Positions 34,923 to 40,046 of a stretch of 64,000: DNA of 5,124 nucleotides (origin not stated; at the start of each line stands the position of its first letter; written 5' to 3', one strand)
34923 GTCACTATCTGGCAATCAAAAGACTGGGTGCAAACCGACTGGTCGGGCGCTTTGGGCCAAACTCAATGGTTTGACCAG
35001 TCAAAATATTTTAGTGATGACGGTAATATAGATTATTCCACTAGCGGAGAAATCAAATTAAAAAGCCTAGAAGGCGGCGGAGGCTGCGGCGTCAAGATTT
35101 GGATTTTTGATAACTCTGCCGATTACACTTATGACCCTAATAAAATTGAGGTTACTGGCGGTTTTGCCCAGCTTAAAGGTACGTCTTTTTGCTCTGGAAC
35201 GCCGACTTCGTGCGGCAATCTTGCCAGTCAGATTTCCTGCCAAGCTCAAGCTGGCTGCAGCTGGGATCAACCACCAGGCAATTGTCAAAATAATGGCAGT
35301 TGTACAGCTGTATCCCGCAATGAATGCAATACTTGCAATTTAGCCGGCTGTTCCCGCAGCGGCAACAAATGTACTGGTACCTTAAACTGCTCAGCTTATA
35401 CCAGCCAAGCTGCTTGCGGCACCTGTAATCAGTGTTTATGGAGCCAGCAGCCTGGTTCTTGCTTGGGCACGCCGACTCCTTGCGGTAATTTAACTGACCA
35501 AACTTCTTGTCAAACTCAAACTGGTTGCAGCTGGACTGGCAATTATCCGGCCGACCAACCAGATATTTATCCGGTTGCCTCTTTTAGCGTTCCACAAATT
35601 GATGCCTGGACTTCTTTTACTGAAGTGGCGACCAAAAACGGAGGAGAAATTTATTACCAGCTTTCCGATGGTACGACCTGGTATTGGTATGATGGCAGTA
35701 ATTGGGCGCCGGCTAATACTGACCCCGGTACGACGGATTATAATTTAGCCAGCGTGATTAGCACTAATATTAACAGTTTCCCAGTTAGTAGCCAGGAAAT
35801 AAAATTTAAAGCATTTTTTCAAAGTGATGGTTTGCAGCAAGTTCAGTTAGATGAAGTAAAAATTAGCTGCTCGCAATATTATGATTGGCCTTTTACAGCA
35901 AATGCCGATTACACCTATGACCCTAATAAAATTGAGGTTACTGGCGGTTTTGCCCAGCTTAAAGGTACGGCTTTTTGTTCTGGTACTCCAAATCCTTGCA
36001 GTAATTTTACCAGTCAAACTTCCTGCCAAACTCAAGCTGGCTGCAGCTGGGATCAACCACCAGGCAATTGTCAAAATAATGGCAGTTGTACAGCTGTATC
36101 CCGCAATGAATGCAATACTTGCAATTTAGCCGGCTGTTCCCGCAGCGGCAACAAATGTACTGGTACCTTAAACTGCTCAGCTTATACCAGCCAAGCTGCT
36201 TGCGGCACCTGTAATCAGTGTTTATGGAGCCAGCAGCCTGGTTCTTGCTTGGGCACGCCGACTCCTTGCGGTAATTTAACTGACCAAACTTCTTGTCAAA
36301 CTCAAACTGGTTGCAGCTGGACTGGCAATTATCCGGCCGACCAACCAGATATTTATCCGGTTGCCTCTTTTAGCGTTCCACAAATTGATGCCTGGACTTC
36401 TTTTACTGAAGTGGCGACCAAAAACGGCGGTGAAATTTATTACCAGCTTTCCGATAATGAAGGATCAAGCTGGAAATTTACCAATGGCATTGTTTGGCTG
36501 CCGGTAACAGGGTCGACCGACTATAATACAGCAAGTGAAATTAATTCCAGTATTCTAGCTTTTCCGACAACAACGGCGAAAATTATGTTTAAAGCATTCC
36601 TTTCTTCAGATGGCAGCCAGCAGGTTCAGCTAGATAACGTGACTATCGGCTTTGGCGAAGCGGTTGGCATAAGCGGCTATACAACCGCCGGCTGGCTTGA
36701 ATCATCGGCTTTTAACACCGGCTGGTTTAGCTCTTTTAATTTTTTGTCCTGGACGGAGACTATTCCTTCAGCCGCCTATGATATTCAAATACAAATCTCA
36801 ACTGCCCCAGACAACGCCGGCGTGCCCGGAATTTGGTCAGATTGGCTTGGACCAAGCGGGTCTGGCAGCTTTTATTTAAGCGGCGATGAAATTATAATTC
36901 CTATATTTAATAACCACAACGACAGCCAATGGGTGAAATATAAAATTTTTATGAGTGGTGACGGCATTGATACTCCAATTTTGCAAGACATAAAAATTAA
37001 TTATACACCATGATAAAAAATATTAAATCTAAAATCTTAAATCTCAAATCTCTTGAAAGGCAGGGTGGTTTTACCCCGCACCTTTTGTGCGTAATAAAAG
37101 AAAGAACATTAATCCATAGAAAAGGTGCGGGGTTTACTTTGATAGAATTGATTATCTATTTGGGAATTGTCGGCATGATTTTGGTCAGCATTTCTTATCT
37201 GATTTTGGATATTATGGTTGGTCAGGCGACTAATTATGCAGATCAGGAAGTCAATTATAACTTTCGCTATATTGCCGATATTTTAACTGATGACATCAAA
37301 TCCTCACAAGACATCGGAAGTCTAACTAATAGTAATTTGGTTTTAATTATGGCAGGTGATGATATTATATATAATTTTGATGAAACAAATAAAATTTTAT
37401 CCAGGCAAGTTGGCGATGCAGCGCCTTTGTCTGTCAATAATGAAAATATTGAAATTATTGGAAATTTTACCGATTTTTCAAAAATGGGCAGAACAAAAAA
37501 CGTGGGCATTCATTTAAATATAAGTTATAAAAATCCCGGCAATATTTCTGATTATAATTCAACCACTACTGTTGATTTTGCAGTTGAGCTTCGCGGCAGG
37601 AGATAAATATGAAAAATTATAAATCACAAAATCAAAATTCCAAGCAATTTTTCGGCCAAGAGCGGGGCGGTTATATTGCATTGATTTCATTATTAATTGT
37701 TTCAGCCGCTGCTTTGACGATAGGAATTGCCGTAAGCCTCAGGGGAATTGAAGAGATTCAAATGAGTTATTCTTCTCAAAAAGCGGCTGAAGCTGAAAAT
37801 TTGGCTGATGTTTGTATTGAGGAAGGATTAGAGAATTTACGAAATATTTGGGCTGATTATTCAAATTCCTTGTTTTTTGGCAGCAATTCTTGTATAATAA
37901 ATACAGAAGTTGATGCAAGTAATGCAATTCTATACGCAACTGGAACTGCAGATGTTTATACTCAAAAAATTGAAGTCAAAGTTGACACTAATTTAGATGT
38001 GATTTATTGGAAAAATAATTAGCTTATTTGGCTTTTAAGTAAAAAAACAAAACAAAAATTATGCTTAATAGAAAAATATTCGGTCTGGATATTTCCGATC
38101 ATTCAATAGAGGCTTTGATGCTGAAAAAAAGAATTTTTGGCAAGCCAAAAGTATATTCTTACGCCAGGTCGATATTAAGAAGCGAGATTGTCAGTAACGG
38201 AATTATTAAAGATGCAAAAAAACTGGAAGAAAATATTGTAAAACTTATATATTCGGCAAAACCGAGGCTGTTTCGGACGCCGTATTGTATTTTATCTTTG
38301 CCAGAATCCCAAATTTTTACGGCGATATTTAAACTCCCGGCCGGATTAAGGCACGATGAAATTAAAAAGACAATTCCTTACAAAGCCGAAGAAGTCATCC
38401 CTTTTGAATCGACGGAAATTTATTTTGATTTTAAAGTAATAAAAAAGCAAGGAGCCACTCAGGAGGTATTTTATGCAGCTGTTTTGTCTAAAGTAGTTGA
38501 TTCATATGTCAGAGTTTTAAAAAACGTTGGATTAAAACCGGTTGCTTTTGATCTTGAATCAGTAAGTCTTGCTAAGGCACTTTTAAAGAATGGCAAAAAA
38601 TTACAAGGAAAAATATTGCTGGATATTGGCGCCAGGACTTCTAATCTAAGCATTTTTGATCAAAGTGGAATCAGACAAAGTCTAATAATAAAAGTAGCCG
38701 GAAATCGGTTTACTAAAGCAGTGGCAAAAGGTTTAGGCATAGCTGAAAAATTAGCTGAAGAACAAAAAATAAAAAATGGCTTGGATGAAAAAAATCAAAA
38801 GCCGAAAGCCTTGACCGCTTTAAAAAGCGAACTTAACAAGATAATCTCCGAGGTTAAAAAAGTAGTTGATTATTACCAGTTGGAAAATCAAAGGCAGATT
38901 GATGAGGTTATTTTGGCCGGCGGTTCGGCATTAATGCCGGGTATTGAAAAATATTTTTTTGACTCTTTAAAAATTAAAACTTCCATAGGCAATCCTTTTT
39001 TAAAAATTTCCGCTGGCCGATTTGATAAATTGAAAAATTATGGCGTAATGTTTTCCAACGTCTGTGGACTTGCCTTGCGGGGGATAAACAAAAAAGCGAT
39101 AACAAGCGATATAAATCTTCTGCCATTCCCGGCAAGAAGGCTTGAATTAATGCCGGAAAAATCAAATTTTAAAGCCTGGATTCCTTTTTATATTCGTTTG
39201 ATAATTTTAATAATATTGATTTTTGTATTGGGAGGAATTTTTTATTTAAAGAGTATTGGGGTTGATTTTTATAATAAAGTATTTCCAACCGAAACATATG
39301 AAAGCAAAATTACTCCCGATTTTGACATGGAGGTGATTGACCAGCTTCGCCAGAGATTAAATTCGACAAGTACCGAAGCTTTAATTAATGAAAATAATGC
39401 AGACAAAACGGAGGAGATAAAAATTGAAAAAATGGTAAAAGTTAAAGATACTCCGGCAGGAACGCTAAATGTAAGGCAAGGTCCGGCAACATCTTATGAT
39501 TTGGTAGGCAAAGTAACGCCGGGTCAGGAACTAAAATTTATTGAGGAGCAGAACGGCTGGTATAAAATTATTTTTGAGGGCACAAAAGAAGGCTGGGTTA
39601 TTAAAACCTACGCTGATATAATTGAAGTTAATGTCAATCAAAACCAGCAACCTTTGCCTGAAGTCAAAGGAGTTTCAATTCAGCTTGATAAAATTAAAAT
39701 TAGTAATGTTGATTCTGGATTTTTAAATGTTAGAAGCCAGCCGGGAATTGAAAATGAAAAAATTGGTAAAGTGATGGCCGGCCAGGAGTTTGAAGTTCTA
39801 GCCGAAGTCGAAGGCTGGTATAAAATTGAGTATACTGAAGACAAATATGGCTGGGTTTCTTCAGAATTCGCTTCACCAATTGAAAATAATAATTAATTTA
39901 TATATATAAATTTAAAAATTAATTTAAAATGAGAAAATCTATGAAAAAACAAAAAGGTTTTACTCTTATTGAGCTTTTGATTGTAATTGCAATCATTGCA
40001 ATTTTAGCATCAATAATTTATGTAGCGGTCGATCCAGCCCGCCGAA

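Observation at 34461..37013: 850-aa pilin-like protein with two near-identical 262-aa Cys-rich repeats (about 427 bp identical except 2 nt)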

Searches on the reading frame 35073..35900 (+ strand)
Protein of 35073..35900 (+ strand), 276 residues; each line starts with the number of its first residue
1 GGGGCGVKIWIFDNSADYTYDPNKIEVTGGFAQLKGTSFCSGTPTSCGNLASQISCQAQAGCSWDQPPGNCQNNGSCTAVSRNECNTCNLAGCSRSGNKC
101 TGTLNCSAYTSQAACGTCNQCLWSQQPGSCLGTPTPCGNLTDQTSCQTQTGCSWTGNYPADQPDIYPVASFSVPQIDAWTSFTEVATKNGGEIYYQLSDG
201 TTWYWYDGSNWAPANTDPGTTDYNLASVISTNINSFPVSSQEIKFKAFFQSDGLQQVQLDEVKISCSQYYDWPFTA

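Call 28: predict_structure(alignment_id=A1)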
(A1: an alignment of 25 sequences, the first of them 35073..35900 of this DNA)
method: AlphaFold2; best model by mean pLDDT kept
length: 276 residues; sequences in the alignment: 25
mean_pLDDT: 91.9   pTM: 0.75
mean pLDDT of the five models: 91.9, 91.6, 90.8, 90.1, 79.3
residues with pLDDT >= 90: 213; 70-90: 55; 50-70: 7; < 50: 1
segments of 3 or more residues with pLDDT < 50: none
pLDDT, mean of each block of 10 residues (from residue 1): 79 97 96 93 95 93 91 85 87 90 92 90 91 95 90 93 97 95 95 97 96 82 96 97 97 94 93 68
secondary structure, 60 per line:
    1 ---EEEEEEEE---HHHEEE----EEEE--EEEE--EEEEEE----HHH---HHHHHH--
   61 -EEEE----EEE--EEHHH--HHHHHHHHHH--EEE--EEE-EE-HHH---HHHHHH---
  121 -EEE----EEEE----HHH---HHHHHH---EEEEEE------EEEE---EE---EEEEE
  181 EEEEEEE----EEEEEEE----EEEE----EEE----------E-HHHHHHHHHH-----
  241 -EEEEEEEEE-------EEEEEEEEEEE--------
elements in order: E4-11 E18-20 E25-28 E31-34 E37-42 H53-58 E62-65 E70-72 H82-91 E94-96 E99-101 H112-117 E122-124 E129-132 H143-148 E152-157 E164-167 E176-187 E192-198 E203-206 E211-213 H226-235 E242-250 E258-268

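Call 33: fold_search(model_id=the predicted structure, library=pdb)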
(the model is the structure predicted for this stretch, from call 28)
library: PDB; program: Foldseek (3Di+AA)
matches with E <= 10: 1018; with E <= 0.001: 0
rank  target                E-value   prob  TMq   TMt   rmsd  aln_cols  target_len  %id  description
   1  2cdo_A                1.3e-02  0.93  0.20  0.37  11.7       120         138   15  structure of agarase carbohydrate binding module in complex with neoagarohexaose (released 2006-02-16)
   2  7ou8_AAA              1.4e-02  0.89  0.20  0.09   9.2       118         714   14  Human O-GlcNAc hydrolase in complex with DNJNAc-thiazolidines (released 2022-04-13)
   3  7vrn_I                1.4e-02  0.07  0.11  0.08  27.5       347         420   10  Structure of infectious bursal disease virus Gt strain (released 2022-03-30)
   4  5wta_C                1.8e-02  0.06  0.10  0.09  23.3       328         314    9  Crystal Structure of Staphylococcus aureus SdrE apo form (released 2017-07-19)
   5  5fl1_A                2.1e-02  0.82  0.19  0.09   9.1       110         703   14  Structure of a hydrolase with an inhibitor (released 2016-08-31)
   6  5x7o_A                2.4e-02  0.21  0.22  0.06  23.8       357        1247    9  Crystal structure of Paenibacillus sp. 598K alpha-1,6-glucosyltransferase (released 2017-07-26)
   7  2cdp_A                2.7e-02  0.92  0.23  0.41   9.2       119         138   17  Structure of a CBM6 in complex with neoagarohexaose (released 2006-02-08)
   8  2cdo_C                3.2e-02  0.84  0.21  0.39  10.3       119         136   17  structure of agarase carbohydrate binding module in complex with neoagarohexaose (released 2006-02-16)
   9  5ihw                  3.7e-02  0.06  0.12  0.11  23.9       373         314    9  The crystal structure of SdrE from staphylococcus aureus (released 2017-03-22)
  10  4ary_B                3.9e-02  0.82  0.23  0.12  10.0       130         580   15  Lepidopteran-specific toxin Cry1Ac in complex with receptor specificity determinant GalNAc (released 2013-05-15)
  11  2w91                  4.7e-02  0.54  0.20  0.10  10.7       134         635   19  Structure of a Streptococcus pneumoniae family 85 glycoside hydrolase, Endo-D. (released 2009-01-27)
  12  5wtb_B                4.7e-02  0.04  0.11  0.10  25.2       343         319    8  Complex Structure of Staphylococcus aureus SdrE with human complement factor H (released 2017-07-19)
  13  2cdo_B                4.9e-02  0.75  0.20  0.37  10.3       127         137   12  structure of agarase carbohydrate binding module in complex with neoagarohexaose (released 2006-02-16)
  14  1uxz_A                4.9e-02  0.60  0.20  0.36  11.0       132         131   11  Carbohydrate binding module (CBM6cm-2) from Cellvibrio mixtus lichenase 5A (released 2004-03-11)
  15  7usm_A                4.9e-02  0.06  0.14  0.06  27.5       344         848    9  Integrin alphaM/beta2 ectodomain (released 2022-08-17)
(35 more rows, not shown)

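Call 74: fold_search(model_id=the predicted structure, library=viral)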
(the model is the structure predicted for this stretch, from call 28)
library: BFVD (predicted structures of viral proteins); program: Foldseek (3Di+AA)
matches with E <= 10: 1281; with E <= 0.001: 3
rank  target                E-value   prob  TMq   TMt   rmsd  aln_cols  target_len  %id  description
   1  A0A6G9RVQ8            1.8e-05  1.00  0.34  0.18  21.8       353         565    8  (no name in the UniProt tables at hand)
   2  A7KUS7                1.2e-04  0.95  0.23  0.17  21.4       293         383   12  (no name in the UniProt tables at hand)
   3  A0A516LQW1            1.2e-04  1.00  0.27  0.08   8.9       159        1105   16  (no name in the UniProt tables at hand)
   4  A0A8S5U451            1.5e-03  0.95  0.30  0.11  27.5       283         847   12  Uncharacterized protein [Siphoviridae sp. ct6GI21]
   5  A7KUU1                2.2e-03  0.99  0.22  0.11   9.4       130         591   10  (no name in the UniProt tables at hand)
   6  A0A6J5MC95            2.5e-03  0.77  0.26  0.09  43.0       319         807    9  Uncharacterized protein [uncultured Caudovirales phage]
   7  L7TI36                3.7e-03  0.38  0.21  0.16  23.6       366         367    9  LamG-like jellyroll fold domain-containing protein [Haloarcula vallismortis tailed virus 1]
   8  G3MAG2                3.7e-03  0.30  0.20  0.15  27.9       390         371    5  Gp421 [Bacillus phage G]
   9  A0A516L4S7            4.1e-03  0.97  0.26  0.13  14.6       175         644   15  (no name in the UniProt tables at hand)
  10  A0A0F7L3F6            5.8e-03  0.97  0.25  0.13  17.6       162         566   12  Uncharacterized protein [uncultured marine virus]
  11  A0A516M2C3            7.6e-03  0.28  0.19  0.12  29.6       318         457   10  (no name in the UniProt tables at hand)
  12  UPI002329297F         7.6e-03  0.25  0.13  0.08  16.9       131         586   10  (no name look-up for this kind of identifier)
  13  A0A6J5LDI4            9.6e-03  0.82  0.22  0.11  13.2       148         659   16  Uncharacterized protein [uncultured Caudovirales phage]
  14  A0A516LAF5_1          1.0e-02  0.33  0.22  0.06  25.5       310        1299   10  (no name in the UniProt tables at hand)
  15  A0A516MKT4            1.1e-02  0.20  0.19  0.09  23.4       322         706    8  (no name in the UniProt tables at hand)
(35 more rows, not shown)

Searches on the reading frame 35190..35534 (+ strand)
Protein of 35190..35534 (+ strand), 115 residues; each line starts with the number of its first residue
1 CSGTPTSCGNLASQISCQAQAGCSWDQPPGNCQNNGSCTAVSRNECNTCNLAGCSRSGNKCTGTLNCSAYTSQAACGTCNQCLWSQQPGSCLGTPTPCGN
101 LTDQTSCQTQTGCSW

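Call 12: search_protein_families(library=pfam, proteins=[window:35190-35534:+], max_evalue=10)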
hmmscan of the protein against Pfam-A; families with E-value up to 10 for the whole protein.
seq(115 aa): 1 family
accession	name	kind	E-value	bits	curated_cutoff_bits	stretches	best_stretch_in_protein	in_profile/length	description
PF01508.21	Paramecium_SA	-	0.76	10.7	21.2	1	42-92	3-57/62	Paramecium surface antigen domain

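Call 22: search_protein_representatives(protein=window:35190-35531:+)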
Query: 114 residues. Proteins with E-value up to 0.001 (for the whole library): 54; up to 1e-10: 11; up to 1e-30: 3. The best 54 are listed.
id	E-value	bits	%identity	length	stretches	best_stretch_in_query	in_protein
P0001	1.1e-128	438.9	97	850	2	1-114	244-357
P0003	2.0e-42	160.3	49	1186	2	1-114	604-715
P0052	5.9e-41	155.6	45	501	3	1-114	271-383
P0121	2.7e-27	111.5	58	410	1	1-114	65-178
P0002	5.5e-26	107.2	52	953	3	1-113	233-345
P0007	1.3e-23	99.6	51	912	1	1-113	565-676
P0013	3.6e-22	94.9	44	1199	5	1-109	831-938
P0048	1.5e-20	89.7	53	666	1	1-113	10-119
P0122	1.2e-17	80.3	39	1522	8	1-113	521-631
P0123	1.9e-13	66.7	51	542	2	1-114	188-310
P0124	6.2e-11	58.6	48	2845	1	1-114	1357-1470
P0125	5.7e-10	55.5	39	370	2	1-114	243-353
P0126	1.3e-08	51.1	43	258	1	1-113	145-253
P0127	1.7e-08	50.7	36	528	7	1-109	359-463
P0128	1.9e-08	50.6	38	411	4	1-113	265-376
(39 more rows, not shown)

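Call 58: search_protein_families(library=ncbifam, proteins=[window:35190-35534:+], max_evalue=10)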
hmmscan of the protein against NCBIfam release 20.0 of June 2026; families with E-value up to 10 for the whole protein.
seq(115 aa): 1 family
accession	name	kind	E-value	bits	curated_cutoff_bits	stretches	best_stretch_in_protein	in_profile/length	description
NF011018.0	PRK14446.1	equivalog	0.099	12.7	101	1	41-98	20-77/88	acylphosphatase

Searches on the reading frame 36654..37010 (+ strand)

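Call 12: search_protein_families(library=pfam, proteins=[window:36654-37010:+], max_evalue=10)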
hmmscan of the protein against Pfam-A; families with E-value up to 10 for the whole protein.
seq(119 aa): 1 family
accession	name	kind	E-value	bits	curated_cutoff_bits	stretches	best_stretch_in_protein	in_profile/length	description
PF16556.11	IL17R_fnIII_D1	-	0.021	14.9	26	1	30-98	15-84/154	Interleukin-17 receptor, fibronectin-III-like domain 1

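Call 58: search_protein_families(library=ncbifam, proteins=[window:36687-37010:+], max_evalue=10)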
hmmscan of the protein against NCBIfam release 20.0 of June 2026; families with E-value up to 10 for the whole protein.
window:36687-37010:+ (108 aa): 0 families

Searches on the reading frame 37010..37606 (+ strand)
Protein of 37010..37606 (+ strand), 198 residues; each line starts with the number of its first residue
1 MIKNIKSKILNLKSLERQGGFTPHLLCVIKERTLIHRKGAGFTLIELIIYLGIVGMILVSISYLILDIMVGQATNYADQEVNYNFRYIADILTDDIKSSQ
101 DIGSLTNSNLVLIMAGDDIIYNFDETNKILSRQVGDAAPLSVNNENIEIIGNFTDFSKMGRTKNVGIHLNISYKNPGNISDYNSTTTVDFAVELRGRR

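Call 6: search_protein_families(library=pfam, proteins=[window:37010-37606:+], max_evalue=0.01)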
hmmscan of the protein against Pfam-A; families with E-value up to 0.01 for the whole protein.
window:37010-37606:+ (198 aa): 1 family
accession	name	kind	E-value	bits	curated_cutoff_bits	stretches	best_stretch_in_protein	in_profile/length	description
PF07963.17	N_methyl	-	3.7e-05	23.6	21.2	1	37-61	2-26/27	Prokaryotic N-terminal methylation motif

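Call 7: search_protein_families(library=ncbifam, proteins=[window:37010-37606:+], max_evalue=0.01)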
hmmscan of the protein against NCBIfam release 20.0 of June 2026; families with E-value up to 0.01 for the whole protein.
window:37010-37606:+ (198 aa): 1 family
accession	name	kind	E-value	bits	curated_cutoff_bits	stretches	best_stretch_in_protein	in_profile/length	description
NF041002.1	pilin_ComGF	equivalog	0.0003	21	80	1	40-130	2-93/139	competence type IV pilus minor pilin ComGF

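Call 58: search_protein_families(library=ncbifam, proteins=[window:37010-37603:+], max_evalue=10)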
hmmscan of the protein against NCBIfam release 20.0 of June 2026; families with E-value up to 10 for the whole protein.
window:37010-37603:+ (198 aa): 7 families
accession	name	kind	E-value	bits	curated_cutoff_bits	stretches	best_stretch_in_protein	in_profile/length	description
NF041002.1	pilin_ComGF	equivalog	0.0003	21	80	1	40-130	2-93/139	competence type IV pilus minor pilin ComGF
NF038304.1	EPS_HpsC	equivalog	0.012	15.2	200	1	29-91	11-76/318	hormogonium polysaccharide secretion pseudopilin HpsC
NF007848.0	PRK10557.1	equivalog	0.086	12.1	120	1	35-90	6-61/192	prepilin peptidase-dependent protein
NF040982.1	ComGD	equivalog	0.37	11.2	70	1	40-133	2-84/139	competence type IV pilus minor pilin ComGD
NF040999.1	pilin_ComGC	equivalog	0.44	10.8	75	1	40-59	2-21/84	competence type IV pilus major pilin ComGC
TIGR01708.2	typeII_sec_gspH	equivalog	1.2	9.1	80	1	40-60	2-22/169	type II secretion system minor pseudopilin GspH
TIGR02532.1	IV_pilin_GFxxxE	domain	5.2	7.1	16.3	1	40-59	2-21/24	prepilin-type N-terminal cleavage/methylation domain-containing protein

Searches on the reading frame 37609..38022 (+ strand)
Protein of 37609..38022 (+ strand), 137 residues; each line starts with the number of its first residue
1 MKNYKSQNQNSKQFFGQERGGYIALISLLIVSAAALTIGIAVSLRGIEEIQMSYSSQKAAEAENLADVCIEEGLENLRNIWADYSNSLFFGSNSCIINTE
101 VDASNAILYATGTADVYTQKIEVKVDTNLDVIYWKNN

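Call 6: search_protein_families(library=pfam, proteins=[window:37609-38022:+], max_evalue=0.01)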
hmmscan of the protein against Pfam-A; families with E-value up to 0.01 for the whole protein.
window:37609-38022:+ (137 aa): 0 families

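Call 7: search_protein_families(library=ncbifam, proteins=[window:37609-38022:+], max_evalue=0.01)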
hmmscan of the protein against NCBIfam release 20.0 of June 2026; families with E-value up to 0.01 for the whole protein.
window:37609-38022:+ (137 aa): 0 families

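Call 58: search_protein_families(library=ncbifam, proteins=[window:37609-38019:+], max_evalue=10)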
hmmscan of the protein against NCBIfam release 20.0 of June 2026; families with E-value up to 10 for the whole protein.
window:37609-38019:+ (137 aa): 0 families

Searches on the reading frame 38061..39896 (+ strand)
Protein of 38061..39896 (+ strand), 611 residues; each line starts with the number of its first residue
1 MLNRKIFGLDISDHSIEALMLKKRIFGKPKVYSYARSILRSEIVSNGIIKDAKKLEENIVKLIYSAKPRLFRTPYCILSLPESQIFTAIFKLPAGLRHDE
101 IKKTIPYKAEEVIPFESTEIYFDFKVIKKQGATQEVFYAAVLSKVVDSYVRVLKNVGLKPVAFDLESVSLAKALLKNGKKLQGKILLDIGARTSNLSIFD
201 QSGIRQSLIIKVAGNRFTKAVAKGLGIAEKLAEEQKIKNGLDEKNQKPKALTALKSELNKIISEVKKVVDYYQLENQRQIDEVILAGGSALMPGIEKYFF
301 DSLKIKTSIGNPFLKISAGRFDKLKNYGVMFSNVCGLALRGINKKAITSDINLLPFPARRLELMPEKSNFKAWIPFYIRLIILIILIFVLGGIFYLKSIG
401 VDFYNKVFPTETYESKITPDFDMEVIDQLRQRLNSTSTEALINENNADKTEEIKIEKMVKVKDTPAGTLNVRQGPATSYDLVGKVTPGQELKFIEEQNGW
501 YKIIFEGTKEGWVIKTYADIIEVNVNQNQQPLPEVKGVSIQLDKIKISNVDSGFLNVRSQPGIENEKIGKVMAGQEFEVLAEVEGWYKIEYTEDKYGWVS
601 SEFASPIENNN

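Call 6: search_protein_families(library=pfam, proteins=[window:38061-39896:+], max_evalue=0.01)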
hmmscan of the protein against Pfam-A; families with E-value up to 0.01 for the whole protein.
window:38061-39896:+ (611 aa): 7 families
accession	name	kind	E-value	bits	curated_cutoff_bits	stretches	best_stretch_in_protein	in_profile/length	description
PF11104.14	PilM_2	-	1.4e-40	139.7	27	1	8-341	1-339/340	Type IV pilus assembly protein PilM;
PF08239.17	SH3_3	-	2.6e-32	111.2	27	2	468-517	2-52/54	Bacterial SH3 domain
PF14450.12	FtsA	-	2.5e-14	54.2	31.8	1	185-312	1-112/127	Cell division protein FtsA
PF06723.19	MreB_Mbl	-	3e-10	39.9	27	2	251-312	243-306/327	MreB/Mbl protein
PF06347.19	SH3_4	-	2.8e-09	37.1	24.1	2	468-514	4-50/56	Bacterial SH3 domain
PF08841.16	DDR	-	0.00055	19.5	24.6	0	185-236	136-188/328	Diol dehydratase reactivase ATPase-like domain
PF18348.7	SH3_16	-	0.0013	18.9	25.8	0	571-601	15-46/49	Bacterial dipeptidyl-peptidase Sh3 domain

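Call 7: search_protein_families(library=ncbifam, proteins=[window:38061-39896:+], max_evalue=0.01)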
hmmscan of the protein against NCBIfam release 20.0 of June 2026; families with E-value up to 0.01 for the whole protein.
window:38061-39896:+ (611 aa): 20 families
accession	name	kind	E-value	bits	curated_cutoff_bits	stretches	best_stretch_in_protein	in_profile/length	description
TIGR01175.1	pilM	subfamily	4.7e-40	137.6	133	1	6-342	5-348/348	type IV pilus assembly protein PilM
NF045709.1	Amuc_1101_fam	equivalog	5.5e-34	118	650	1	78-355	74-361/608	Amuc_1101 family PilM-like pilus complex protein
NF040678.1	EntFM_CwpFM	equivalog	8.2e-19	67.9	720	1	467-604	139-273/430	enterotoxin EntFM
TIGR04211.1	SH3_and_anchor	equivalog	8e-18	64.8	65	2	551-605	4-59/198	TIGR04211 family SH3 domain-containing protein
TIGR01174.1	ftsA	equivalog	4.2e-15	55.7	175.85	1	144-338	158-369/371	cell division protein FtsA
NF040675.1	wall_bind_EntD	exception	8.5e-13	48.2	590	2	550-604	28-81/310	cell wall-binding protein EntD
NF040670.1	wall_bind_EntA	exception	3.5e-12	46.4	560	2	550-605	28-82/291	cell wall-binding protein EntA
NF040676.1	wall_bind_EntB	exception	5e-11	41.8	780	2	550-605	28-82/490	cell wall-binding protein EntB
NF040677.1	wall_bind_EntC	exception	1.2e-09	37.5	770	2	467-518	31-82/422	cell wall-binding protein EntC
NF010539.0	PRK13927.1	subfamily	2.9e-09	36.3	293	2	182-241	151-216/339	rod shape-determining protein MreB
TIGR00904.1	mreB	subfamily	1.5e-08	34.1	365.75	1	250-317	249-319/334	MreB/Mrl family cell shape determining protein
NF010495.0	PRK13914.1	equivalog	3.4e-08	32.9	647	1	549-603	83-138/481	invasion associated endopeptidase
NF011660.0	PRK15080.1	equivalog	3.8e-06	26.3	182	1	180-308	139-256/277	ethanolamine utilization protein EutJ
NF007009.0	PRK09472.1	equivalog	1.3e-05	24.5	409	1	150-241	172-263/420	cell division protein FtsA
NF010540.1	PRK13929.1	exception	1.4e-05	24.3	515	0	252-310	249-309/334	rod-share determining protein MreBH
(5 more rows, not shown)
